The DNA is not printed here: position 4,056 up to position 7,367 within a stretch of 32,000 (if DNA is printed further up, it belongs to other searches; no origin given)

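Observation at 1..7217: Uncharacterised extracytoplasmic accessory module (NHL/TPR anchor protein - Yip1 - membrane-anchored protein) coupled to a mannan-type ABC importer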

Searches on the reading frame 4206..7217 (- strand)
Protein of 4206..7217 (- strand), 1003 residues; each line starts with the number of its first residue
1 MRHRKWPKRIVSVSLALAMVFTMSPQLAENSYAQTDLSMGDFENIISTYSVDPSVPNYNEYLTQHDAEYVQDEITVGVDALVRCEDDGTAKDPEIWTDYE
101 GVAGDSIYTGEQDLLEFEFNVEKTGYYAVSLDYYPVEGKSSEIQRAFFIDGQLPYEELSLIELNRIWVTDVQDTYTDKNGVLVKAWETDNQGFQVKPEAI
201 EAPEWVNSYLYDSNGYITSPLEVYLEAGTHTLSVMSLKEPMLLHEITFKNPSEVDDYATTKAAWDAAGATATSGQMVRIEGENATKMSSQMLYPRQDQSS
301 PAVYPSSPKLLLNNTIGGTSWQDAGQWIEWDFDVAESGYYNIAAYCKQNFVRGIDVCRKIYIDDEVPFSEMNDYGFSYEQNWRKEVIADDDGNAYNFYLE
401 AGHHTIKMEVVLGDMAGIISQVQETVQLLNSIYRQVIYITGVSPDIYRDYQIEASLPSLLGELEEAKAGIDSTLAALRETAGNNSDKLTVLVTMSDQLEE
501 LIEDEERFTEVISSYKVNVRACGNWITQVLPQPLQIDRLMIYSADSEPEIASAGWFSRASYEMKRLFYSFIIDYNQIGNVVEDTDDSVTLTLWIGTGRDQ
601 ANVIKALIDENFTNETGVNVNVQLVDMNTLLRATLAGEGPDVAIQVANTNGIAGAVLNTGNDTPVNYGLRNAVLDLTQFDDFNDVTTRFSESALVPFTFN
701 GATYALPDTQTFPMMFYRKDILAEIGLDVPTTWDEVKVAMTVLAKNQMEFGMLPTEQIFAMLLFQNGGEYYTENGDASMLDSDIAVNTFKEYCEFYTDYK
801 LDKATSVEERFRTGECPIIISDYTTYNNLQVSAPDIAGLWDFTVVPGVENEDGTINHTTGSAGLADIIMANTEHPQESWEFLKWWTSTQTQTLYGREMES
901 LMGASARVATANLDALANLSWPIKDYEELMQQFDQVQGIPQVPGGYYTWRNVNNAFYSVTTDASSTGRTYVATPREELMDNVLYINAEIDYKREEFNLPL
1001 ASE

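Call 7: search_protein_families(library=pfam, proteins=[window:4206-7217:-], max_evalue=0.01)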
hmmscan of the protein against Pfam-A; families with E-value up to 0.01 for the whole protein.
window:4206-7217:- (1003 aa): 1 family
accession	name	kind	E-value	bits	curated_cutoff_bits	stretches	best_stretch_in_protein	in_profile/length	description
PF01547.30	SBP_bac_1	-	6.2e-22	79.4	26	1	603-891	9-306/307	Bacterial extracellular solute-binding protein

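Call 8: search_protein_families(library=ncbifam, proteins=[window:4206-7217:-], max_evalue=0.01)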
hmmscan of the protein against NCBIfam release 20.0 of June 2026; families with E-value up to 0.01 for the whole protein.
window:4206-7217:- (1003 aa): 2 families
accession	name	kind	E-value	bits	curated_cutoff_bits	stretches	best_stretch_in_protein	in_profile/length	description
NF053763.1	ABCarbgalBndGanS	equivalog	0.00011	21.1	700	1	677-787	112-222/420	galactooligosaccharide ABC transporter substrate-binding protein GanS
TIGR03850.1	bind_CPR_0540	equivalog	0.00014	20.6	299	1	586-746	32-195/437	carbohydrate ABC transporter substrate-binding protein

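Call 23: search_solved_structures(query=window:4206-7217:-, max_evalue=1)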
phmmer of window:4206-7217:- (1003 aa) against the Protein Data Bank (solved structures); distinct sequences matched with E-value up to 1: 56.
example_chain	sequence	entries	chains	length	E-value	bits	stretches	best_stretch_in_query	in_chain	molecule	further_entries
5ysb_A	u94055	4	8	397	8.8e-16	60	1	584-899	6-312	Lin1841 protein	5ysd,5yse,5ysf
9xf5_A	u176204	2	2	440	4.4e-08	34.6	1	670-894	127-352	ABC transporter substrate-binding protein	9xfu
4r9f_A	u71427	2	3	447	1.5e-07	32.8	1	586-732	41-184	MBP1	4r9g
2hq0_A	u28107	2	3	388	1.9e-07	32.4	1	645-753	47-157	Sugar ABC transporter, sugar-binding protein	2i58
2heu_A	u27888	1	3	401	2.2e-07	32.3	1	645-753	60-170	Sugar ABC transporter, sugar-binding protein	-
2hfb_A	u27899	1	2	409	2.3e-07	32.2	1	645-753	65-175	Sugar ABC transporter, sugar-binding protein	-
6pql_A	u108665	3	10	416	2.4e-07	32.1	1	645-753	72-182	ABC transporter sugar-binding protein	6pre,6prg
5ci5_A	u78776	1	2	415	1.4e-06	29.6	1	587-894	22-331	Extracellular solute-binding protein family 1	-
7nbz_A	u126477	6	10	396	1.9e-05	25.8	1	697-798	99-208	Sulfoquinovosyl binding protein | Sulfoquinovosyl glycerol-binding protein SmoF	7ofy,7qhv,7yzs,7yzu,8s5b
9lff_A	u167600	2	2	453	3.7e-05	24.9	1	698-762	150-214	SN-glycerol-3-phophate ABC transporter, periplasmic SN-glycerol-3-phosphate-binding protei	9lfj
3uor_A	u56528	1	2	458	4.3e-05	24.7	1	584-918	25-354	ABC transporter sugar binding protein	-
3quf_A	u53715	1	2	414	5.9e-05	24.2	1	658-785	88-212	Extracellular solute-binding protein, family 1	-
5iai_A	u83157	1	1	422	0.00011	23.3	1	586-889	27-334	Sugar ABC transporter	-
7c1b_A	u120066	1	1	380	0.00012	23.2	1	697-775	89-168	Sugar ABC transporter, periplasmic sugar-binding protein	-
7c0r_A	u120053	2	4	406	0.00012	23.1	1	697-775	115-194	Sugar ABC transporter, periplasmic sugar-binding protein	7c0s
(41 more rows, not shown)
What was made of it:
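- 4206..7217 (-): SBPbig, a 1003-aa secreted, non-lipidated binding protein. It has a signal peptide, two CBM6/35-like beta-sandwiches (~70-250 and ~270-412), a five-helix bundle (415-530) and a CUT1 SBP domain (~580-1003). Calls 7, 23: PF01547 and PDB 5ysb at 8.8e-16 over residues 584-899.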

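Call 69: find_homologous_proteins(query=window:4206-7217:-)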
Query window:4206-7217:- (1003 aa): 1414 proteins with E <= 0.001 among 8000 candidates; the best 120 are listed.
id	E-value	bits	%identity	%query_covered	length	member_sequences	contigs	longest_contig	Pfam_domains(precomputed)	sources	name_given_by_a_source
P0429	0.0e+0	2280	99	100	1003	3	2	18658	PF01547.31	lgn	-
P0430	0.0e+0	2176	96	98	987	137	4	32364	PF01547.31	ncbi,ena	-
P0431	0.0e+0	2111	91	100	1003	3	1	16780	PF01547.31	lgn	-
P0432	0.0e+0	1939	83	100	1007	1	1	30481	PF13416.12,PF01547.31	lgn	-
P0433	0.0e+0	1937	84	100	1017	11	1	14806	PF13416.12,PF01547.31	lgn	-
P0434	0.0e+0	1917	82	100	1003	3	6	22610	PF13416.12,PF01547.31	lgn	-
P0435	0.0e+0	1910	82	100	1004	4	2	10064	PF13416.12,PF01547.31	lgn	-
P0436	0.0e+0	1903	82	100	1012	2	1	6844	PF13416.12,PF01547.31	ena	-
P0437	0.0e+0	1798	79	98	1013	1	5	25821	PF13416.12,PF01547.31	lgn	-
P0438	0.0e+0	1794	78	100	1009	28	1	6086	PF13416.12,PF01547.31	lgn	-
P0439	0.0e+0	1783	78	98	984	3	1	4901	PF13416.12,PF01547.31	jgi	jgi:ABC-type glycerol-3-phosphate transport system substrate-binding protein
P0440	0.0e+0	1783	77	100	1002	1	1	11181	PF13416.12,PF01547.31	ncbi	-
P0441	0.0e+0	1781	77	100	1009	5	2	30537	PF13416.12,PF01547.31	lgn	-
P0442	0.0e+0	1773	76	100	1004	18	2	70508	PF13416.12,PF01547.31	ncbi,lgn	-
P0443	0.0e+0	1770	76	100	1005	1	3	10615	PF13416.12,PF01547.31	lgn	-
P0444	0.0e+0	1763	77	97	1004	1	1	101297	PF13416.12,PF01547.31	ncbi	-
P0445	0.0e+0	1762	76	100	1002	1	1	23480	PF13416.12,PF01547.31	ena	-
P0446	0.0e+0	1760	75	100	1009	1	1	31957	PF13416.12,PF01547.31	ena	-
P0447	0.0e+0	1751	76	100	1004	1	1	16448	PF13416.12,PF01547.31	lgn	-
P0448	0.0e+0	1746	76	100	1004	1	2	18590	PF13416.12,PF01547.31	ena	-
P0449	0.0e+0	1744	74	100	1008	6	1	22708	PF13416.12,PF01547.31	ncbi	-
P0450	0.0e+0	1743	75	100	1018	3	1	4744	PF13416.12,PF01547.31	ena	-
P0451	0.0e+0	1739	75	100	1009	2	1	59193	PF13416.12,PF01547.31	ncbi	-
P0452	0.0e+0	1733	75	100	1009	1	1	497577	PF13416.12,PF01547.31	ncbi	-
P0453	0.0e+0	1729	74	100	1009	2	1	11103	PF13416.12,PF01547.31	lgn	-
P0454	0.0e+0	1729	73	100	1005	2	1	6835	PF13416.12,PF01547.31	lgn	-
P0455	0.0e+0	1729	74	100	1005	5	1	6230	PF13416.12,PF01547.31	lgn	-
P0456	0.0e+0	1726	74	100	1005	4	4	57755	PF13416.12,PF01547.31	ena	-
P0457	0.0e+0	1726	75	100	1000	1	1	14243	PF13416.12,PF01547.31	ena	-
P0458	0.0e+0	1724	74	100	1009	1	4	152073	PF13416.12,PF01547.31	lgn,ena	-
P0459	0.0e+0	1721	74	100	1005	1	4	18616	PF13416.12,PF01547.31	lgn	-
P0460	0.0e+0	1721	74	100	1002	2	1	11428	PF13416.12,PF01547.31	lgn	-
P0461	0.0e+0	1721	74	100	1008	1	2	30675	PF13416.12,PF01547.31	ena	-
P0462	0.0e+0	1720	75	100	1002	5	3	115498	PF13416.12,PF01547.31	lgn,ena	-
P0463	0.0e+0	1720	74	100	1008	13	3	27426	PF13416.12,PF01547.31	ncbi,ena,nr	ncbi:MAG: extracellular solute-binding protein [Lachnospiraceae bacterium]|nr:extracellular solute-b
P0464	0.0e+0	1718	75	100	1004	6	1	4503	PF13416.12,PF01547.31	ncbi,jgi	jgi:ABC-type glycerol-3-phosphate transport system substrate-binding protein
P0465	0.0e+0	1718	74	100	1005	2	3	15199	PF13416.12,PF01547.31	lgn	-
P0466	0.0e+0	1718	74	100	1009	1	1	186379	PF13416.12,PF01547.31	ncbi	-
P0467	0.0e+0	1717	74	100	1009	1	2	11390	PF13416.12,PF01547.31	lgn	-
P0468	0.0e+0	1717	74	100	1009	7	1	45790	PF13416.12,PF01547.31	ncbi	-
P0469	0.0e+0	1717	74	100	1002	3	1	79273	PF13416.12,PF01547.31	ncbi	-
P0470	0.0e+0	1716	74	100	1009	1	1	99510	PF01547.31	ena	-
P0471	0.0e+0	1715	74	100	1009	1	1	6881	PF01547.31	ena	-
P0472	0.0e+0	1715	74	100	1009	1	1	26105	PF01547.31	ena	-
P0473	0.0e+0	1715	74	100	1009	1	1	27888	PF01547.31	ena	-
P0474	0.0e+0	1714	74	100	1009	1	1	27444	PF13416.12,PF01547.31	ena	-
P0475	0.0e+0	1714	73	100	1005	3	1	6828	PF13416.12,PF01547.31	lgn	-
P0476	0.0e+0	1714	74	100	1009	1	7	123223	PF13416.12,PF01547.31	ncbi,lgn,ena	-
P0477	0.0e+0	1714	74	100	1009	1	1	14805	PF13416.12,PF01547.31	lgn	-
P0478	0.0e+0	1714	74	100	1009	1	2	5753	PF13416.12,PF01547.31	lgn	-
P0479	0.0e+0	1713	74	100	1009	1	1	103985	PF13416.12,PF01547.31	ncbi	-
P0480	0.0e+0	1713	74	100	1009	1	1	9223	PF01547.31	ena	-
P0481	0.0e+0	1713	73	100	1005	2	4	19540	PF13416.12,PF01547.31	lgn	-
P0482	0.0e+0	1712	73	100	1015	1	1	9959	PF13416.12,PF01547.31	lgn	-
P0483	0.0e+0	1712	73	100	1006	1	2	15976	PF13416.12,PF01547.31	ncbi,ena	-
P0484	0.0e+0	1711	74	100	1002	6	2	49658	PF13416.12,PF01547.31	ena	-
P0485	0.0e+0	1711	75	99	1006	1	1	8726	PF13416.12,PF01547.31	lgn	-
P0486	0.0e+0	1711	73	100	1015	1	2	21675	PF13416.12,PF01547.31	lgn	-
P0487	0.0e+0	1709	73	100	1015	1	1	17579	PF13416.12,PF01547.31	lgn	-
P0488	0.0e+0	1709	73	100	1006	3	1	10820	PF13416.12,PF01547.31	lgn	-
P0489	0.0e+0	1708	74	100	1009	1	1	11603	PF13416.12,PF01547.31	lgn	-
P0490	0.0e+0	1706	74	100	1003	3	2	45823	PF13416.12,PF01547.31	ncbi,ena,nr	ncbi:MAG: extracellular solute-binding protein [Lachnospiraceae bacterium]|nr:extracellular solute-b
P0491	0.0e+0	1705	73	100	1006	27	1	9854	PF13416.12,PF01547.31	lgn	-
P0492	0.0e+0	1704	73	100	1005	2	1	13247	PF13416.12,PF01547.31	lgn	-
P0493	0.0e+0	1703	74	99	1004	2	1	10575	PF13416.12,PF01547.31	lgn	-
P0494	0.0e+0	1702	72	100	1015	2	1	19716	PF13416.12,PF01547.31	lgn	-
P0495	0.0e+0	1702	72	100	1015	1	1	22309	PF13416.12,PF01547.31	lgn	-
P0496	0.0e+0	1701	74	100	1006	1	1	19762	PF13416.12,PF01547.31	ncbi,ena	-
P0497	0.0e+0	1700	72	100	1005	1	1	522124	PF13416.12,PF01547.31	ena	-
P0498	0.0e+0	1700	73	100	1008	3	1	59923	PF13416.12,PF01547.31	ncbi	-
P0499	0.0e+0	1699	74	99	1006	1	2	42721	PF13416.12,PF01547.31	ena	-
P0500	0.0e+0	1698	72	100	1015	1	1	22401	PF13416.12,PF01547.31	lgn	-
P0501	0.0e+0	1697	73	100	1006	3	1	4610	PF13416.12,PF01547.31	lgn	-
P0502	0.0e+0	1696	72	100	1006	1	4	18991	PF13416.12,PF01547.31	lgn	-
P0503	0.0e+0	1694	72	100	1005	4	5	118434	PF13416.12,PF01547.31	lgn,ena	-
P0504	0.0e+0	1689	73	100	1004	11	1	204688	PF13416.12,PF01547.31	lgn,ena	-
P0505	0.0e+0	1686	73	100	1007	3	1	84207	PF13416.12,PF01547.31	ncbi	-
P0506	0.0e+0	1683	72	100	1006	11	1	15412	PF13416.12,PF01547.31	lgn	-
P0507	0.0e+0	1679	72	100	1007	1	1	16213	PF01547.31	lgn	-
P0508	0.0e+0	1675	72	100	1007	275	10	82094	PF13416.12,PF01547.31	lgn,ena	-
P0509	0.0e+0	1669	72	100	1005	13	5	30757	PF13416.12,PF01547.31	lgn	-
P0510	0.0e+0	1666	72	99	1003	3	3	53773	PF13416.12,PF01547.31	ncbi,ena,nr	ncbi:MAG: extracellular solute-binding protein [Lachnospiraceae bacterium]|nr:extracellular solute-b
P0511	0.0e+0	1665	71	100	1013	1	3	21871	PF13416.12,PF01547.31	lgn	-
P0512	0.0e+0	1664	71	100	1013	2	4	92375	PF13416.12,PF01547.31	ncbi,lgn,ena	-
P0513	0.0e+0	1662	71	99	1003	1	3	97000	PF13416.12,PF01547.31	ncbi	-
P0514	0.0e+0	1661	72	99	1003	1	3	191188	PF13416.12,PF01547.31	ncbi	-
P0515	0.0e+0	1659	74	97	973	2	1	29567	PF13416.12,PF01547.31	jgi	-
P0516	0.0e+0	1657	71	99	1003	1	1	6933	PF13416.12,PF01547.31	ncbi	-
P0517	0.0e+0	1648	71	99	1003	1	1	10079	PF13416.12,PF01547.31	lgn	-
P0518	0.0e+0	1644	71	99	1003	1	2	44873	PF13416.12,PF01547.31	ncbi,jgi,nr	ncbi:MAG: extracellular solute-binding protein [Lachnospiraceae bacterium]|nr:extracellular solute-b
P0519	0.0e+0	1638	71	100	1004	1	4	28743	PF01547.31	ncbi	-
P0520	0.0e+0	1626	71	99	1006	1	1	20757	PF13416.12,PF01547.31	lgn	-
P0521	0.0e+0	1618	70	99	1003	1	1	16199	PF13416.12,PF01547.31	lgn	-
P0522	0.0e+0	1614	70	100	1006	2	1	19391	PF13416.12,PF01547.31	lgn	-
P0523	0.0e+0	1602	91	76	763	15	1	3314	PF13416.12,PF01547.31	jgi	jgi:ABC-type glycerol-3-phosphate transport system substrate-binding protein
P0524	0.0e+0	1571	71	96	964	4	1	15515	PF13416.12,PF01547.31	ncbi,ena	-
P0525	0.0e+0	1535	67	100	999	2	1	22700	PF01547.31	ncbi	-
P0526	0.0e+0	1530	67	100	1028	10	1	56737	PF13416.12,PF01547.31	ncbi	-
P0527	0.0e+0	1528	67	100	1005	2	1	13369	PF13416.12,PF01547.31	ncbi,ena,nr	ncbi:MAG: extracellular solute-binding protein [Lachnospiraceae bacterium]|nr:extracellular solute-b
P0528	0.0e+0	1526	67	99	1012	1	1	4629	PF13416.12,PF01547.31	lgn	-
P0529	0.0e+0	1524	67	100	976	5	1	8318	PF13416.12,PF01547.31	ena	-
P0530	0.0e+0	1523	67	99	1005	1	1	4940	PF13416.12,PF01547.31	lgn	-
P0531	0.0e+0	1521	67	99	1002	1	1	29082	PF13416.12,PF01547.31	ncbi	-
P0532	0.0e+0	1520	66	100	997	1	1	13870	PF13416.12,PF01547.31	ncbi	-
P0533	0.0e+0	1520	67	100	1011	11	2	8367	PF13416.12,PF01547.31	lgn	-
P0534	0.0e+0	1516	68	97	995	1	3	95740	PF13416.12,PF01547.31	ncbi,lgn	-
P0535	0.0e+0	1516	66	99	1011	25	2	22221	PF13416.12,PF01547.31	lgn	-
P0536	0.0e+0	1516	68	97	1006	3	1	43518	PF01547.31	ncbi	-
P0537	0.0e+0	1515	67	100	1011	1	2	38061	PF13416.12,PF01547.31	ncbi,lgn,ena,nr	ncbi:MAG: extracellular solute-binding protein [Lachnospiraceae bacterium]|nr:extracellular solute-b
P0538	0.0e+0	1515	66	100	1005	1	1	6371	PF13416.12,PF01547.31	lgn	-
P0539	0.0e+0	1515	68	97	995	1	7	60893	PF13416.12,PF01547.31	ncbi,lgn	-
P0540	0.0e+0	1514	67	100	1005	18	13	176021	PF13416.12,PF01547.31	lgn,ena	-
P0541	0.0e+0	1513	67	100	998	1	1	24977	PF13416.12,PF01547.31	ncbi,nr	ncbi:MAG: extracellular solute-binding protein [Clostridiales bacterium]|nr:extracellular solute-bin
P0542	0.0e+0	1512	68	99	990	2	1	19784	PF01547.31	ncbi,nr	ncbi:MAG: extracellular solute-binding protein [Clostridia bacterium]|nr:extracellular solute-bindin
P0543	0.0e+0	1512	66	100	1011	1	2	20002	PF13416.12,PF01547.31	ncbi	-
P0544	0.0e+0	1507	67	100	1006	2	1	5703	PF13416.12,PF01547.31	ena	-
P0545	0.0e+0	1507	65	99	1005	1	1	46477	PF13416.12,PF01547.31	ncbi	-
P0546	0.0e+0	1507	65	100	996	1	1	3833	PF13416.12,PF01547.31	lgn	-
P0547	0.0e+0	1506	67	97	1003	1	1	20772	PF01547.31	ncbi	-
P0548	0.0e+0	1505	65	100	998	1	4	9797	PF13416.12,PF01547.31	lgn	-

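Call 84: predict_structure(alignment_id=A7)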
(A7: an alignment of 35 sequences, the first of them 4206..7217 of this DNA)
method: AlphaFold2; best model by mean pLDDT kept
length: 1003 residues; sequences in the alignment: 35
mean_pLDDT: 62.0   pTM: 0.54
mean pLDDT of the five models: 62.0, 59.3, 58.1, 56.0, 55.6
residues with pLDDT >= 90: 164; 70-90: 282; 50-70: 165; < 50: 392
segments of 3 or more residues with pLDDT < 50: 1-5, 23-31, 190-193, 292-314, 565-585, 595-598, 626-637, 645-676, 689-727, 738-786, 789-850, 853-871, 899-1003
pLDDT, mean of each block of 10 residues (from residue 1): 52 68 45 75 83 81 88 91 89 91 91 92 94 83 89 91 84 72 65 59 88 79 94 92 94 90 93 88 78 44 40 49 80 93 83 79 92 85 86 93 92 80 81 73 57 74 88 84 68 87 76 75 72 81 83 60 48 36 54 56 66 72 53 47 46 24 25 46 53 36 32 31 45 51 35 35 46 36 48 38 37 29 23 30 31 38 31 62 56 50 31 33 36 30 24 28 35 33 36 42 34
secondary structure, 60 per line:
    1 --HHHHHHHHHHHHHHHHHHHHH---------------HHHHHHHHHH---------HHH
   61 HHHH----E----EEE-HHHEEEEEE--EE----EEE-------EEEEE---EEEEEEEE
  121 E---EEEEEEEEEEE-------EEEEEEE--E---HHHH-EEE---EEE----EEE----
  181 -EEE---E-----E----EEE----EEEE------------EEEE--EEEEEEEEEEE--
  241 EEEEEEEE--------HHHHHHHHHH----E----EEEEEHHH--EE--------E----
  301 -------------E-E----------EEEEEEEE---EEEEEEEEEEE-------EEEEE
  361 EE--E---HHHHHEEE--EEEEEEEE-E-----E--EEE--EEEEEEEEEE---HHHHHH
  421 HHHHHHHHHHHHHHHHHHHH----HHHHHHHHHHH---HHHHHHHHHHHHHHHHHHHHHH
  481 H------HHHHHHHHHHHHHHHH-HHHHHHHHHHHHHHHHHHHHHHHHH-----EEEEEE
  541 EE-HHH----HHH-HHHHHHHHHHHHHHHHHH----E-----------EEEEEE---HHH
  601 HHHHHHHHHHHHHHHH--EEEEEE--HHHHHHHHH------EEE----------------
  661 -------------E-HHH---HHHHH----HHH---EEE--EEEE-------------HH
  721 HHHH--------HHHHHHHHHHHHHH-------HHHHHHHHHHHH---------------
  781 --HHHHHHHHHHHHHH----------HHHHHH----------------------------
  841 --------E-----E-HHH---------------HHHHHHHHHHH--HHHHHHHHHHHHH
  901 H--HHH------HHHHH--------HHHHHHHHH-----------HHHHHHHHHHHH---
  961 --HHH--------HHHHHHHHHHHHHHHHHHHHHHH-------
elements in order (helices of 4 or more, strands of 3 or more residues): H3-23 H39-48 H58-64 E74-76 E81-86 E95-97 E105-109 E113-121 E125-135 E143-149 H156-159 E161-163 E167-169 E174-176 E182-184 E199-201 E206-209 E222-225 E228-238 E241-248 H257-266 E276-280 E327-334 E338-348 E356-362 H369-373 E374-376 E379-386 E397-399 E402-411 H415-440 H445-455 H459-481 H488-503 H505-529 E535-542 H555-572 E589-594 H598-616 E619-624 H627-635 E642-644 H682-686 E697-699 E702-705 H719-724 H733-746 H754-765 H783-796 H807-812 H875-885 H888-901 H913-917 H926-934 H946-957 H974-996
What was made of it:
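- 4206..7217 (-): Call 84: AF2 model.
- SBPbig has a five-helix bundle and the NHL protein a TPR segment, which could dock to each other (call 84; inference).
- Tried and rejected: The SBP domain of SBPbig was modelled with low confidence (pLDDT 30-50, call 84).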
